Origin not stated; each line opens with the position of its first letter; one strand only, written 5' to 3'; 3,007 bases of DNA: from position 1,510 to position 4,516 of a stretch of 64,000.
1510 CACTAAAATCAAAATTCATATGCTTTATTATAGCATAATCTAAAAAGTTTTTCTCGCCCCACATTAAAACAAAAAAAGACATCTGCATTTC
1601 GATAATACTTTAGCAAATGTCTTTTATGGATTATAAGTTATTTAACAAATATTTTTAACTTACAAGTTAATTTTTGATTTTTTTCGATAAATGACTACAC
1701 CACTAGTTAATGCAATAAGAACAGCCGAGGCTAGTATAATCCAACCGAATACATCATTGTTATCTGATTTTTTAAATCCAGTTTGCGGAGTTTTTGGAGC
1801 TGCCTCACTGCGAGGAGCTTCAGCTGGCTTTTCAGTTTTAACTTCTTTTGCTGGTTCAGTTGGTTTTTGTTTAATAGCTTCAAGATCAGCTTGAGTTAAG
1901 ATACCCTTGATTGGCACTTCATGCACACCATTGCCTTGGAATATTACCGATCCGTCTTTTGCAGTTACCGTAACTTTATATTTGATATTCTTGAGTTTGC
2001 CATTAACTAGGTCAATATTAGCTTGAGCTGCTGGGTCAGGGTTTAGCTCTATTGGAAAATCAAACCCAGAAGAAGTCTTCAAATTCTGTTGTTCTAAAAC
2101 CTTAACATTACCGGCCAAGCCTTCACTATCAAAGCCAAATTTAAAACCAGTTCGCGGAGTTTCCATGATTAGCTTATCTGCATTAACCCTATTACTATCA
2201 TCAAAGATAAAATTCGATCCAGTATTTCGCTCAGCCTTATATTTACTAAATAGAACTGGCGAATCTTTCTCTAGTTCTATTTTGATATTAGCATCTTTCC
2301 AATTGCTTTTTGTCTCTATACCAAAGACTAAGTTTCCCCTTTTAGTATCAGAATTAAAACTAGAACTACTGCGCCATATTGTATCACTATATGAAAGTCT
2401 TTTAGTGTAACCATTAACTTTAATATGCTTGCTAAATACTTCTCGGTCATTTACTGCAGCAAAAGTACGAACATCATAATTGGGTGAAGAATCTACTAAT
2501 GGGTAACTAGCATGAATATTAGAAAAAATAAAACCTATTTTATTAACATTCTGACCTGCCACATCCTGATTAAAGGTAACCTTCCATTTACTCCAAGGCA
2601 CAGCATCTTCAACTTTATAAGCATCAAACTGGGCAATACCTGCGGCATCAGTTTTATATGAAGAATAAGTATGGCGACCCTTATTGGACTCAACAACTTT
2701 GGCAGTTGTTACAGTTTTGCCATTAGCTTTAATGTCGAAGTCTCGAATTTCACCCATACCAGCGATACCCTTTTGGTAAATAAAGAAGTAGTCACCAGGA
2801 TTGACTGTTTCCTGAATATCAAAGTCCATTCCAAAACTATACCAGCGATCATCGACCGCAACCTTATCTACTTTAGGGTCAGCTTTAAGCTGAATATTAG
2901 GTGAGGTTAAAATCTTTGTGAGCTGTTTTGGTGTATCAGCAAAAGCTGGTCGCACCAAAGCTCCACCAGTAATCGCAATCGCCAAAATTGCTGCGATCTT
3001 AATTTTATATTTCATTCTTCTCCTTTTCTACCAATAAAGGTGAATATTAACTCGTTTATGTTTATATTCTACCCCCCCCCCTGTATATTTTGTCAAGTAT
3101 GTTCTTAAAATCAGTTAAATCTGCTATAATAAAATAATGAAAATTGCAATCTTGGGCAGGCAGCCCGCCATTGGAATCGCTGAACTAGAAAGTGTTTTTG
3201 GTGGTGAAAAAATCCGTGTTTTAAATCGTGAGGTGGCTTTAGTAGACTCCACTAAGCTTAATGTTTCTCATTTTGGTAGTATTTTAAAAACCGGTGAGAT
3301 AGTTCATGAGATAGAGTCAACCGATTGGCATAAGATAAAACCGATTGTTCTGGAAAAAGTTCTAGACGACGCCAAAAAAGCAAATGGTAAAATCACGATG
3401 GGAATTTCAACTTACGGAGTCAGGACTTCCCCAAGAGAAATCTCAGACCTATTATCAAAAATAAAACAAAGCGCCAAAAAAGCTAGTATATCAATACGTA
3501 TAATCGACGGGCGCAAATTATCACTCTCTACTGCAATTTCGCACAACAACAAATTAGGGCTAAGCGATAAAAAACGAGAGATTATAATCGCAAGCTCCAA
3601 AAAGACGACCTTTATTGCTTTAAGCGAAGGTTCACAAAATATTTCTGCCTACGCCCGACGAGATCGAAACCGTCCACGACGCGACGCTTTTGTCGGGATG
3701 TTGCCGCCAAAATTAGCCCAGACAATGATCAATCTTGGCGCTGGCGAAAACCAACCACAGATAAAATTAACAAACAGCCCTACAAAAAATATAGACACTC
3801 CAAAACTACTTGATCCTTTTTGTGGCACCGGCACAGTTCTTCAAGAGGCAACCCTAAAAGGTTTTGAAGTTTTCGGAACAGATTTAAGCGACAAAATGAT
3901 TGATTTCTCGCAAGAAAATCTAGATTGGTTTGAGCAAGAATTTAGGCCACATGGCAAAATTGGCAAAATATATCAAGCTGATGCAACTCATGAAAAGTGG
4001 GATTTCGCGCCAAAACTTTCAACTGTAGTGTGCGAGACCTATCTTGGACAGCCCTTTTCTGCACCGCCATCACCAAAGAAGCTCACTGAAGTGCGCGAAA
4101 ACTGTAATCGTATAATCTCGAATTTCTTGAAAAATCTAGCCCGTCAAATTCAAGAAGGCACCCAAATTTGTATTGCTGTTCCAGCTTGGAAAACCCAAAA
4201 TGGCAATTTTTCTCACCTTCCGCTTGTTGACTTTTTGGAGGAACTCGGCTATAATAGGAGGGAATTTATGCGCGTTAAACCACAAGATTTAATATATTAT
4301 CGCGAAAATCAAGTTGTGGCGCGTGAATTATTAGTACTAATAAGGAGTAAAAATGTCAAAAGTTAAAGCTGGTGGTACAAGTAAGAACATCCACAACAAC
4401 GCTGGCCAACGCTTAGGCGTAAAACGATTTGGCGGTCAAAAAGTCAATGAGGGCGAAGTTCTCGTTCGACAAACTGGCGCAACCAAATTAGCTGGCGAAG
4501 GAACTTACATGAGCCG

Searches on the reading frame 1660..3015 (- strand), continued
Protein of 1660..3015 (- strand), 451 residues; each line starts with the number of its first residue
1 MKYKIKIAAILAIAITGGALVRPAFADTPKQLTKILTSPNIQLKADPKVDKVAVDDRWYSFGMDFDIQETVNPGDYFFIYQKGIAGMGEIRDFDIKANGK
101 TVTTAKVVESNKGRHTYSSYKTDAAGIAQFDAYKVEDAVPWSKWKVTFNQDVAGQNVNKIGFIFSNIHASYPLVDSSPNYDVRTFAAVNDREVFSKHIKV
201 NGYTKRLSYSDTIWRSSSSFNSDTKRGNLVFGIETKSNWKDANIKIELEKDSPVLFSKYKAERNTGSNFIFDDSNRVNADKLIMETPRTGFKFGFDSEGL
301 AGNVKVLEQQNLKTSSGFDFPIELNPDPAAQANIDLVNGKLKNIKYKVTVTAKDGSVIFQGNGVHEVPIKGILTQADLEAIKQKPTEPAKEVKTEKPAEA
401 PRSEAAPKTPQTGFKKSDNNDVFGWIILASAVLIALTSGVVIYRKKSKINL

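Call 84: find_encoding_contigs(protein=P0009, flank=2000, max_places=10)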
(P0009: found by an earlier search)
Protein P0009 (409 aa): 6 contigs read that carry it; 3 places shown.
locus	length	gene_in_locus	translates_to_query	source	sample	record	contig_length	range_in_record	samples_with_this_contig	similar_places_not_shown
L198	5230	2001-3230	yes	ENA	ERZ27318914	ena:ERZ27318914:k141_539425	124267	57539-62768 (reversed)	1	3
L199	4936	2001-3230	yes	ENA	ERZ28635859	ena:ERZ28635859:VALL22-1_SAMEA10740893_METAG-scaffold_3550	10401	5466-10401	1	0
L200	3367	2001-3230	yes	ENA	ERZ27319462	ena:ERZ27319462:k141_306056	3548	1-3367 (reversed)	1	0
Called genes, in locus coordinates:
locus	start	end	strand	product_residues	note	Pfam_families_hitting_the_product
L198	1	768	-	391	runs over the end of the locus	PF13742:tRNA_anti_2, PF02601:Exonuc_VII_L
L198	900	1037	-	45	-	-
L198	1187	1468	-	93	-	-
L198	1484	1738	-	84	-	-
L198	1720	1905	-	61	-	-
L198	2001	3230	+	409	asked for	-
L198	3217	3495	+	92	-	PF01016:Ribosomal_L27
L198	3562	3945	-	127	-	PF00072:Response_reg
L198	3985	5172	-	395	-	PF22694:CtpB_N-like, PF00595:PDZ, PF13180:PDZ_2, PF17820:PDZ_6, PF03572:Peptidase_S41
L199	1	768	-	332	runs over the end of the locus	-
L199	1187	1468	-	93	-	-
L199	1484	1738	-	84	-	-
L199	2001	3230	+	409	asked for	-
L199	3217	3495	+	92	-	PF01016:Ribosomal_L27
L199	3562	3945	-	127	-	PF00072:Response_reg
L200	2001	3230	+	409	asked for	-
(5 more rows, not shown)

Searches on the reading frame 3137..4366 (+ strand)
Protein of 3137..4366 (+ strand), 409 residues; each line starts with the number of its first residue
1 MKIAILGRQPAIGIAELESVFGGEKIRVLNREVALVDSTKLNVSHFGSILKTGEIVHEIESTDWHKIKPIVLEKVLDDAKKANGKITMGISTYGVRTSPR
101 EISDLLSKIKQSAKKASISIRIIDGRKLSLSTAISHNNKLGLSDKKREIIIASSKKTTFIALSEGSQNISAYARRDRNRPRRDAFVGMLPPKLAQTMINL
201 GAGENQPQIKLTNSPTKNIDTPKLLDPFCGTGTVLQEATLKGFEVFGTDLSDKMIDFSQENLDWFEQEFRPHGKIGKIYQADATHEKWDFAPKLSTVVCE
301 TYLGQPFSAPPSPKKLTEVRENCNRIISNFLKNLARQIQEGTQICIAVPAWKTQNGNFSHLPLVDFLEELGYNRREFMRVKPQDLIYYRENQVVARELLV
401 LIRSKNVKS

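Call 7: search_protein_families(library=pfam, proteins=[window:3137-4366:+], max_evalue=0.01)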
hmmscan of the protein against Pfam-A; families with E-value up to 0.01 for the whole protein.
window:3137-4366:+ (409 aa): 6 families
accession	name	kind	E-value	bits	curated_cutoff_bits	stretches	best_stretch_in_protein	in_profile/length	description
PF01170.24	UPF0020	-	6e-06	26.5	22.3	1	221-254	29-62/197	RMKL-like, methyltransferase domain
PF13649.12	Methyltransf_25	-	0.00018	22.6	27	1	225-299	2-70/97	Methyltransferase domain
PF13847.12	Methyltransf_31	-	0.00083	19.5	27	1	223-263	6-49/145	Methyltransferase domain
PF01555.25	N6_N4_Mtase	-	0.0012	19.3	26.7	1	184-259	161-220/221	DNA methylase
PF13489.12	Methyltransf_23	-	0.0024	18.1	27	1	217-290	19-84/164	Methyltransferase domain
PF08241.18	Methyltransf_11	-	0.0043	18.1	21.2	0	226-266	2-42/95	Methyltransferase domain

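Call 9: find_encoding_contigs(protein=window:3137-4366:+, flank=3000, max_places=10)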
Protein window:3137-4366:+ (409 aa): 8 contigs read that carry it; 1 place shown.
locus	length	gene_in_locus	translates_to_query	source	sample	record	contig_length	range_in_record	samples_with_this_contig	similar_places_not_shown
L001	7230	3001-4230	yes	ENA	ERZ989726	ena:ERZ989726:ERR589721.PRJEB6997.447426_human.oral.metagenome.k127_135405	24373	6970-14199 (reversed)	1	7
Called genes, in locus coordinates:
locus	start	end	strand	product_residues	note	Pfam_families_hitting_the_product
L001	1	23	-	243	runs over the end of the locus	-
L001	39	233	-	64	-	PF02609:Exonuc_VII_S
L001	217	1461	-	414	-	PF13742:tRNA_anti_2, PF01336:tRNA_anti-codon (weak), PF02601:Exonuc_VII_L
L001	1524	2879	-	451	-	-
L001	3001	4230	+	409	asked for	PF01170:UPF0020 (faint)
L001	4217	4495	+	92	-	PF01016:Ribosomal_L27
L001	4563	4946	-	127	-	PF00072:Response_reg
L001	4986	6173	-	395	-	PF22694:CtpB_N-like (weak), PF00595:PDZ, PF13180:PDZ_2, PF17820:PDZ_6, PF03572:Peptidase_S41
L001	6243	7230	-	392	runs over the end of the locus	PF05257:CHAP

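Call 51: search_protein_families(library=phrogs, proteins=[P0024], max_evalue=0.01)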
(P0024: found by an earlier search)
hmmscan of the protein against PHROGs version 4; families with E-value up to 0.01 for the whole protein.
P0024 (182 aa): 0 families

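Call 52: search_protein_families(library=padloc, proteins=[P0024, window:3137-4366:+], max_evalue=0.01)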
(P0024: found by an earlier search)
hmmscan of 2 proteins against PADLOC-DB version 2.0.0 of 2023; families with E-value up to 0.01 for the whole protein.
P0024 (182 aa): 0 families

window:3137-4366:+ (409 aa): 11 families
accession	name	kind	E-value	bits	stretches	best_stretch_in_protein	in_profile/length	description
PDLC04134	mad2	-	2.2e-12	44.6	1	199-404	267-446/492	mads_2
PDLC03353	MTase_II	-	8.1e-08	30.1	1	224-268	212-256/260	Type II methyltransferase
PDLC03322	MTase_II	-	3.1e-06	24.3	1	209-251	55-95/446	Type II methyltransferase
PDLC03364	MTase_II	-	0.00021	18.4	1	223-252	61-90/380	Type II methyltransferase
PDLC03339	MTase_II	-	0.00044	17.1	1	224-263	233-272/399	Type II methyltransferase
PDLC03387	MTase_II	-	0.0031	14.7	1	223-263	236-276/289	Type II methyltransferase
PDLC03351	MTase_II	-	0.0032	14.7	1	224-266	150-192/348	Type II methyltransferase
PDLC03367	MTase_II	-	0.0038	13.6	1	221-252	42-73/633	Type II methyltransferase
PDLC03283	MTase_II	-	0.004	14.4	1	223-263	232-272/352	Type II methyltransferase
PDLC03354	MTase_II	-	0.0047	14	1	224-263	344-383/425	Type II methyltransferase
PDLC03376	MTase_II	-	0.0054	14.6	0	223-291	59-122/249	Type II methyltransferase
